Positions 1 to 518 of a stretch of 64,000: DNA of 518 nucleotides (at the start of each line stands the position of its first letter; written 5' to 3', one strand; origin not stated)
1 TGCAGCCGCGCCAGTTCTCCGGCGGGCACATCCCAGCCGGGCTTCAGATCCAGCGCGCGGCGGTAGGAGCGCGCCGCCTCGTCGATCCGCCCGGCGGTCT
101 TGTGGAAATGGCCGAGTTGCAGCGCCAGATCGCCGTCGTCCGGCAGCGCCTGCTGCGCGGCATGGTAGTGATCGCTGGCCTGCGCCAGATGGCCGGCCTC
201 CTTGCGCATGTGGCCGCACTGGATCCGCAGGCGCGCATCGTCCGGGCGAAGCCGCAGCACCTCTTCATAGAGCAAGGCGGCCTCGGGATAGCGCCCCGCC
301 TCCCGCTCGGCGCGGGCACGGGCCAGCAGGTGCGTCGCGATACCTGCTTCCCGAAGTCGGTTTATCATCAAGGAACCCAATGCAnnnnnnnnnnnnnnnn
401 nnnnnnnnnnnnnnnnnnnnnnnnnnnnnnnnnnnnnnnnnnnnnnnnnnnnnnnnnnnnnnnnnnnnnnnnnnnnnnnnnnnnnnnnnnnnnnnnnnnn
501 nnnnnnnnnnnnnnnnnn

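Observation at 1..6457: Three paralogous TPR + GT9 (heptosyltransferase-fold) genes inside a capsule island: candidate undescribed glycosylation system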

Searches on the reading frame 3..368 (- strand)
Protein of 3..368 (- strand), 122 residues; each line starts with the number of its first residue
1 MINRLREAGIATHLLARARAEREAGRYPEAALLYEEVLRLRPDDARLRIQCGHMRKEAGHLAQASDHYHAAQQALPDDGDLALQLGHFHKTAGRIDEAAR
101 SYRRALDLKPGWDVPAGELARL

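Call 7: search_protein_families(library=pfam, proteins=[window:3-368:-], max_evalue=0.01)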
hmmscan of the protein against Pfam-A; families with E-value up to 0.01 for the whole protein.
window:3-368:- (122 aa): 16 families
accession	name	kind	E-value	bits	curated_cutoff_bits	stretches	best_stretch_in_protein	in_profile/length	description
PF07719.23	TPR_2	-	7.2e-12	44.9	27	2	15-44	5-34/34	Tetratricopeptide repeat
PF13428.12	TPR_14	-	2.8e-11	43.3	23.5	2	14-50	4-40/44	Tetratricopeptide repeat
PF13414.12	TPR_11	-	9e-11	41.7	26.8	1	19-53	2-36/42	TPR repeat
PF00515.34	TPR_1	-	7.6e-10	38.6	27.8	1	84-110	6-32/34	Tetratricopeptide repeat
PF14559.12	TPR_19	-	9e-10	39.2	25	2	23-80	3-60/68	Tetratricopeptide repeat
PF13432.12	TPR_16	-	2e-08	35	32.7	2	15-45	1-31/65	Tetratricopeptide repeat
PF13176.12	TPR_7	-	4.7e-08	33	27.9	2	13-45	3-33/36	Tetratricopeptide repeat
PF13181.12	TPR_8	-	2.4e-07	30.8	25.7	1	83-110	5-32/34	Tetratricopeptide repeat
PF24575.1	TPR_Slam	-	4.4e-07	30.7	35.2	1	15-66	51-102/104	Surface lipoprotein assembly modifier, N-terminal TPR repeats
PF13429.12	TPR_15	-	2.7e-06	27.5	26.2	0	11-49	146-184/280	Tetratricopeptide repeat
PF13424.12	TPR_12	-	6e-06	26.8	30.1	1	9-42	43-76/77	Tetratricopeptide repeat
PF13374.12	TPR_10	-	1.1e-05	25.7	27.5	0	11-41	2-32/42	Tetratricopeptide repeat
PF23914.1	TPR_CcmH_CycH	-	0.00041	20.7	42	0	23-78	99-154/158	Cytochrome c-type biogenesis protein H TPR domain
PF13431.12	TPR_17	-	0.0016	19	24.4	0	33-64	1-32/34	Tetratricopeptide repeat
PF13371.12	TPR_9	-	0.0053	17.2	35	0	17-82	2-66/73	Tetratricopeptide repeat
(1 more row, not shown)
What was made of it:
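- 3..368 (-): First 122 codons of a 709-aa TPR + beta-sandwich + GT9 paralog; the rest runs off the left edge of the window. TPR_2 7e-12 and other TPR models (call 7).
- Checked: The edge gene 3-368(-) has strong TPR hits (call 7).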
